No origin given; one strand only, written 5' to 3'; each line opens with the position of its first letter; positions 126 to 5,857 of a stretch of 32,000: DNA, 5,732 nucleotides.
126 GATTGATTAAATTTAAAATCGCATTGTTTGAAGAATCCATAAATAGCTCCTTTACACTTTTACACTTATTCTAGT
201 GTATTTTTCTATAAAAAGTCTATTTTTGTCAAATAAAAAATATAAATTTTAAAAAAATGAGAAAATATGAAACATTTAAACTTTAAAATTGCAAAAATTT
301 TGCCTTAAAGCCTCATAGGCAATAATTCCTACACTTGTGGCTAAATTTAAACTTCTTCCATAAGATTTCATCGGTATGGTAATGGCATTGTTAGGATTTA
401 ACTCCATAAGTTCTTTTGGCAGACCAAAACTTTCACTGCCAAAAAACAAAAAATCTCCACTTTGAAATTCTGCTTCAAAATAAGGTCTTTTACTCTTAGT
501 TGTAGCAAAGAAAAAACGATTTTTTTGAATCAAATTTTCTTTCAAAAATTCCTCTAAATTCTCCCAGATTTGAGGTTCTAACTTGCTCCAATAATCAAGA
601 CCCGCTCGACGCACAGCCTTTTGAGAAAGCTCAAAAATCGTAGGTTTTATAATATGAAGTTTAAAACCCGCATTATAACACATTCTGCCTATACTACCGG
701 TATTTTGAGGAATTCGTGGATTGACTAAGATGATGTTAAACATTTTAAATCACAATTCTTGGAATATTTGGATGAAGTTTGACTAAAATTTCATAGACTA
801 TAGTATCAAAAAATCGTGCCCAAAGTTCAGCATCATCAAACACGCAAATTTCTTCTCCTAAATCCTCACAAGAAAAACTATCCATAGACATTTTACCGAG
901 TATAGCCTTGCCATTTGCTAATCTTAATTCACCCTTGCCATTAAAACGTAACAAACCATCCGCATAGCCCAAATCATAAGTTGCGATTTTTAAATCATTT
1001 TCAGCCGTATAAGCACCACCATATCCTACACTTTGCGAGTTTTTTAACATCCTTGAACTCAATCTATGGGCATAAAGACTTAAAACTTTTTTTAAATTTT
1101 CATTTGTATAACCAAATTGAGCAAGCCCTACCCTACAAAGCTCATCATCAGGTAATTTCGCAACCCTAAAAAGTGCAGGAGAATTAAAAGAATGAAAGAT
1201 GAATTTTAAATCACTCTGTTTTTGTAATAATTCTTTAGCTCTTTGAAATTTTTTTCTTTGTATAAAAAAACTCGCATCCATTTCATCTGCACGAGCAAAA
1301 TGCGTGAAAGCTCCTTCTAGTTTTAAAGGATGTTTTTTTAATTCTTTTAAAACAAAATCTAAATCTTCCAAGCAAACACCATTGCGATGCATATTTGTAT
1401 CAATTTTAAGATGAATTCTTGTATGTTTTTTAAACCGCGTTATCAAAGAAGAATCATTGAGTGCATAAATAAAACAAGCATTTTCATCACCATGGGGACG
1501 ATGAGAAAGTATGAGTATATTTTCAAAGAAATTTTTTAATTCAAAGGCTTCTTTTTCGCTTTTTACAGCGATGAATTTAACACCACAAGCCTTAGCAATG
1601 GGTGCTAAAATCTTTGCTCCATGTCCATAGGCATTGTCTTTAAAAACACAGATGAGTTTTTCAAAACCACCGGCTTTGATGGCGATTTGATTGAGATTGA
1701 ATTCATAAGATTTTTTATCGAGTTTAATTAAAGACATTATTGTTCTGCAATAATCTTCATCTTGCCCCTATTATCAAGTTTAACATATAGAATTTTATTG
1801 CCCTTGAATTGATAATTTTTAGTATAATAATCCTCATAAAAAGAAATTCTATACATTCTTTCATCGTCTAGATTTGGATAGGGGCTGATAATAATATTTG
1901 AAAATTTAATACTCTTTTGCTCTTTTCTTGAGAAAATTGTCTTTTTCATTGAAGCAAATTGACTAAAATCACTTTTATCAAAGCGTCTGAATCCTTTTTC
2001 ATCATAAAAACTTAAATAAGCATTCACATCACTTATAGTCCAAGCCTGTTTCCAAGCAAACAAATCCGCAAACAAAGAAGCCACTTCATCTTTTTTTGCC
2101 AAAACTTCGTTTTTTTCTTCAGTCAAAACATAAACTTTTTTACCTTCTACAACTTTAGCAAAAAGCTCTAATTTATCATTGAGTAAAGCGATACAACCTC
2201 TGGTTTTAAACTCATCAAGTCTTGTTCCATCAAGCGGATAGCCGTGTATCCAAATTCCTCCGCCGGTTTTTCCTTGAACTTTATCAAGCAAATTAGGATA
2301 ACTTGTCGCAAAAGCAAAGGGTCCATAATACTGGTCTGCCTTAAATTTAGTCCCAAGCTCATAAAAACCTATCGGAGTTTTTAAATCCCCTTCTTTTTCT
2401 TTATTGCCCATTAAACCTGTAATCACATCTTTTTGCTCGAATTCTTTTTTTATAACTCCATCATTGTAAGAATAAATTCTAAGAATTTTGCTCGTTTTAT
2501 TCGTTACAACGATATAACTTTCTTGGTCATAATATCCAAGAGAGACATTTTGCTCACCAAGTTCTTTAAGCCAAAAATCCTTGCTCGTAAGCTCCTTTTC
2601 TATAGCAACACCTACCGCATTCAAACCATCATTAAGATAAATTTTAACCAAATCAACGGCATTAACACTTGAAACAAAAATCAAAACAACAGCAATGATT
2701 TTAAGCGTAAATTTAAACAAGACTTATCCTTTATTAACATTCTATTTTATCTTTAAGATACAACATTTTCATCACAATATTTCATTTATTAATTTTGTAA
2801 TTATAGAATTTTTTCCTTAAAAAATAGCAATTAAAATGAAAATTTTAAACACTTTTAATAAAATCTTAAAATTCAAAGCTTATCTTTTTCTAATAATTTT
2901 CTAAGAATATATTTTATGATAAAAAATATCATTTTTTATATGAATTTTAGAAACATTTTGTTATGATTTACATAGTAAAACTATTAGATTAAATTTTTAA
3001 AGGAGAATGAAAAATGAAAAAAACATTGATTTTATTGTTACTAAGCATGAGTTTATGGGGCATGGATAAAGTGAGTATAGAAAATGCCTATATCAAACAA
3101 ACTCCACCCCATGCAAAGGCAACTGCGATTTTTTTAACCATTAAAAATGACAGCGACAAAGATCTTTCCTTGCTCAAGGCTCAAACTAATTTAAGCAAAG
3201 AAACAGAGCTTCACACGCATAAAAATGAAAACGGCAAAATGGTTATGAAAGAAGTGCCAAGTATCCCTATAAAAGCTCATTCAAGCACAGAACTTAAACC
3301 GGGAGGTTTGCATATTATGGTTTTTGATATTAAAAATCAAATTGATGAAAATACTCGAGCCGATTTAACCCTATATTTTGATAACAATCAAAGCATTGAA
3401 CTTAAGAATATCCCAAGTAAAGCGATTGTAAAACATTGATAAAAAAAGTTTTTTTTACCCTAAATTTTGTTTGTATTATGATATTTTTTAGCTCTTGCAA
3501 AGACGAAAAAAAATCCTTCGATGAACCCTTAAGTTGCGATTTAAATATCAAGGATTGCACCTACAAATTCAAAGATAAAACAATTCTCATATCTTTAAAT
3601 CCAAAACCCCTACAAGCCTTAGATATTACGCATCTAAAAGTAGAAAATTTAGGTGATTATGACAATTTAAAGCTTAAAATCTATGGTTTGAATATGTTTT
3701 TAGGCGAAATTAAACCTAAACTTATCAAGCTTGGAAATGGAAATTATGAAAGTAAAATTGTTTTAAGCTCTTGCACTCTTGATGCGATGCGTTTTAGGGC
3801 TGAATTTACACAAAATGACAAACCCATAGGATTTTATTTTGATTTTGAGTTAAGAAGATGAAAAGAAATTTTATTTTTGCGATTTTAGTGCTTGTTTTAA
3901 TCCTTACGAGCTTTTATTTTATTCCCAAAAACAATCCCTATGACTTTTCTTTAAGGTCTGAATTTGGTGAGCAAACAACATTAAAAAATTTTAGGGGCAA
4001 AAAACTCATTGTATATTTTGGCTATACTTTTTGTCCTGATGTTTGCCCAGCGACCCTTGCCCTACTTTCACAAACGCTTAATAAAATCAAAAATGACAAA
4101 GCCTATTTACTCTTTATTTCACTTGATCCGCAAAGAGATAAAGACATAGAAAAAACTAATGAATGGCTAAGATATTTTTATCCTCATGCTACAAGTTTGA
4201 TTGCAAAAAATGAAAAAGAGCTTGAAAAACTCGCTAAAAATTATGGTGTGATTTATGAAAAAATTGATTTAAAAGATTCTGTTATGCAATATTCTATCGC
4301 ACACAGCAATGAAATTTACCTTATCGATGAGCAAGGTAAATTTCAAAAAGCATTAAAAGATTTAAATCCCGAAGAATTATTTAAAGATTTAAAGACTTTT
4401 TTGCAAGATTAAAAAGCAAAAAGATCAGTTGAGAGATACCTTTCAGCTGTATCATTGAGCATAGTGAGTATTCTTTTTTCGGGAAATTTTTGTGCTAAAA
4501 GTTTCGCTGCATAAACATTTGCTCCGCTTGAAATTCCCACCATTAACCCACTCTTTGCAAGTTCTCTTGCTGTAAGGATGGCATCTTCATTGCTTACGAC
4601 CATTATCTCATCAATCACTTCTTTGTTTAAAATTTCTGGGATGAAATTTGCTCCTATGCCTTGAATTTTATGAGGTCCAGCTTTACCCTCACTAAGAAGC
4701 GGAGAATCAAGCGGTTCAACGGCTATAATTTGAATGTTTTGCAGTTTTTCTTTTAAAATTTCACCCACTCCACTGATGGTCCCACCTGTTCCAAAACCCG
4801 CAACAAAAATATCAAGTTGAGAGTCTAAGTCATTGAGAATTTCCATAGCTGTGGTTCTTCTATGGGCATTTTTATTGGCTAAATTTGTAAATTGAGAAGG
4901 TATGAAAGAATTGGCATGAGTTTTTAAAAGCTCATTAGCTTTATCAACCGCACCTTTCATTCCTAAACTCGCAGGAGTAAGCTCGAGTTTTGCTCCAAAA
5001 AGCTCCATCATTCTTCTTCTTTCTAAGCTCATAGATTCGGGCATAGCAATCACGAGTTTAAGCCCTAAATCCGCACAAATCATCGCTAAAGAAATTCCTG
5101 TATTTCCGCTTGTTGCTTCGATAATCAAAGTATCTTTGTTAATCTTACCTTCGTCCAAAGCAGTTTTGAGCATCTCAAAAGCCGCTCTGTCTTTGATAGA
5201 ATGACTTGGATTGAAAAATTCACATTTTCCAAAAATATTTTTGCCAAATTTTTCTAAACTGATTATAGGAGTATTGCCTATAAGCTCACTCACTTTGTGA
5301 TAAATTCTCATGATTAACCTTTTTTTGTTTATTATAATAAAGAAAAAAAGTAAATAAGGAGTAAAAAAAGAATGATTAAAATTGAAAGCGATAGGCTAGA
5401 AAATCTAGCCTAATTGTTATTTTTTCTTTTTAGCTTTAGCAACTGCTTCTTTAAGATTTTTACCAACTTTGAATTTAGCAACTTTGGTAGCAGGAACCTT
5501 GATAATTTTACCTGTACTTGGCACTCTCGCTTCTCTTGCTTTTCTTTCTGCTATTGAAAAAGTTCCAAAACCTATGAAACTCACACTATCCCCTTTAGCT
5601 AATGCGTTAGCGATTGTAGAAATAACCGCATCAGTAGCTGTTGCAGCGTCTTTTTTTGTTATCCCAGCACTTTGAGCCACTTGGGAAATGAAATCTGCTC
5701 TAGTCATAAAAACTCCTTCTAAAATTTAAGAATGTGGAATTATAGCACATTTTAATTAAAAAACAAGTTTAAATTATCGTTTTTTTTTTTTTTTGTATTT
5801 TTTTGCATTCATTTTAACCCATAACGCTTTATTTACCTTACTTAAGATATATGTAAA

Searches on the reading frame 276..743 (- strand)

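Call 84: search_protein_families(library=pfam, proteins=[window:276-743:-], max_evalue=0.001)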
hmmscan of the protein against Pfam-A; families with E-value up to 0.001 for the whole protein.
window:276-743:- (155 aa): 1 family
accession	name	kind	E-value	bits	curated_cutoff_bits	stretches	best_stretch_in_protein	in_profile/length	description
PF00588.24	SpoU_methylase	-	3.9e-33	115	29.7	1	2-143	2-142/142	SpoU rRNA Methylase family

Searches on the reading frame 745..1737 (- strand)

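Call 84: search_protein_families(library=pfam, proteins=[window:745-1737:-], max_evalue=0.001)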
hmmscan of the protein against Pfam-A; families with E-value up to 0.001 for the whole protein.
window:745-1737:- (330 aa): 2 families
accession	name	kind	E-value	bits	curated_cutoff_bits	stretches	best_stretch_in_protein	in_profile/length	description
PF01168.26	Ala_racemase_N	-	6.3e-34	118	24.1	1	7-211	2-219/220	Alanine racemase, N-terminal domain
PF00842.27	Ala_racemase_C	-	9.7e-16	58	25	1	218-328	1-126/127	Alanine racemase, C-terminal domain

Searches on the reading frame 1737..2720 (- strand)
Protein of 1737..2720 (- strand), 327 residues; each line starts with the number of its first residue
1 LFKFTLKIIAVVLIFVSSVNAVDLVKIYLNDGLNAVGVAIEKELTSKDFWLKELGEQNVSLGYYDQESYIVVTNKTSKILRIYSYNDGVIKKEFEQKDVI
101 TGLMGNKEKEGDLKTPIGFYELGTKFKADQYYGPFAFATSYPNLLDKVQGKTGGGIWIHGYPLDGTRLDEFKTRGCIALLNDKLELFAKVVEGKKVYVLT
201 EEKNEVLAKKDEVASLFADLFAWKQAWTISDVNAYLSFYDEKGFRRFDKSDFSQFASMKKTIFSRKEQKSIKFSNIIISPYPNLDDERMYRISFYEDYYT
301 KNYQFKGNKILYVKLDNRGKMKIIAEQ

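Call 84: search_protein_families(library=pfam, proteins=[window:1737-2720:-], max_evalue=0.001)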
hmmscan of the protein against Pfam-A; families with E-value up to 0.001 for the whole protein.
window:1737-2720:- (327 aa): 2 families
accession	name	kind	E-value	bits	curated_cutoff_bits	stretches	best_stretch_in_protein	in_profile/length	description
PF24125.1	Cds6_C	-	3.7e-35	121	27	1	216-327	2-111/111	Cds6 C-terminal NTF2-like domain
PF03734.19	YkuD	-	2.9e-16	60.8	23.4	1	69-198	2-146/146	L,D-transpeptidase catalytic domain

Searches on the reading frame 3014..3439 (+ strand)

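Call 84: search_protein_families(library=pfam, proteins=[window:3014-3439:+], max_evalue=0.001)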
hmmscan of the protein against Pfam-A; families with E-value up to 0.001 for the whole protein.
window:3014-3439:+ (141 aa): 1 family
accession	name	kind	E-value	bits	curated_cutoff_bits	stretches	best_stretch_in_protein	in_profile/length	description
PF04314.18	PCuAC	-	4.6e-34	117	29.4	1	22-129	1-108/109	Copper chaperone PCu(A)C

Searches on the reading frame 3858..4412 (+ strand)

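Call 84: search_protein_families(library=pfam, proteins=[window:3858-4412:+], max_evalue=0.001)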
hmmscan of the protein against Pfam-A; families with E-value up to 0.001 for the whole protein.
window:3858-4412:+ (184 aa): 4 families
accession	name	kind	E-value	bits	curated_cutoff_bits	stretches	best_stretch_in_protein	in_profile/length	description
PF02630.20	SCO1-SenC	-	8.5e-30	103.9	22.8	1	29-162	3-134/134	SCO1/SenC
PF00578.27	AhpC-TSA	-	2.5e-09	37.6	26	1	29-163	7-122/124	AhpC/TSA family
PF13905.12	Thioredoxin_8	-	0.00018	22.2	27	1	47-133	1-81/94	Thioredoxin-like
PF08534.16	Redoxin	-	0.00058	20.1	26.6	0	29-161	8-127/148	Redoxin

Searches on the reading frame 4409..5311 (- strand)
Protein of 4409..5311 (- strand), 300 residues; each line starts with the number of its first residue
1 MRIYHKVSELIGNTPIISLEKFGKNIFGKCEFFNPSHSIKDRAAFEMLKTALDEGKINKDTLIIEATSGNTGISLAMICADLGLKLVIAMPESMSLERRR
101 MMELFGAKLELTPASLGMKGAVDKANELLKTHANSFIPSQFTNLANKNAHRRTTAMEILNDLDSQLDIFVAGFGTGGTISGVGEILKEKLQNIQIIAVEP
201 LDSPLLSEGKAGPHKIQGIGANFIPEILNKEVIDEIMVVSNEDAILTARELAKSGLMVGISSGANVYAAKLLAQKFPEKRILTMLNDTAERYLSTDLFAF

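Call 84: search_protein_families(library=pfam, proteins=[window:4409-5311:-], max_evalue=0.001)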
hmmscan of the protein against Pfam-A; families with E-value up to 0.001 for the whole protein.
window:4409-5311:- (300 aa): 1 family
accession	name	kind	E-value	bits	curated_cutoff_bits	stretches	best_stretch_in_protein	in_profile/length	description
PF00291.31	PALP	-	7.9e-67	226.1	35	1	7-286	1-294/295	Pyridoxal-phosphate dependent enzyme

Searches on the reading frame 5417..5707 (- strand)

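Call 84: search_protein_families(library=pfam, proteins=[window:5417-5707:-], max_evalue=0.001)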
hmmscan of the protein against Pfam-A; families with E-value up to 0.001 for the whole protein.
window:5417-5707:- (96 aa): 3 families
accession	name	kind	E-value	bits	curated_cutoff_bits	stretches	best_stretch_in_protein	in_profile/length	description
PF00216.26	Bac_DNA_binding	-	2.6e-30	104.9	22.4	1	1-89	1-89/90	Bacterial DNA-binding protein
PF18291.6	HU-HIG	-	9.7e-08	32.5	26.2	1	2-93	33-122/125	HU domain fused to wHTH, Ig, or Glycine-rich motif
PF10025.14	DUF2267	-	0.00023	21.8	29.8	1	2-40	69-107/122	Uncharacterized conserved protein (DUF2267)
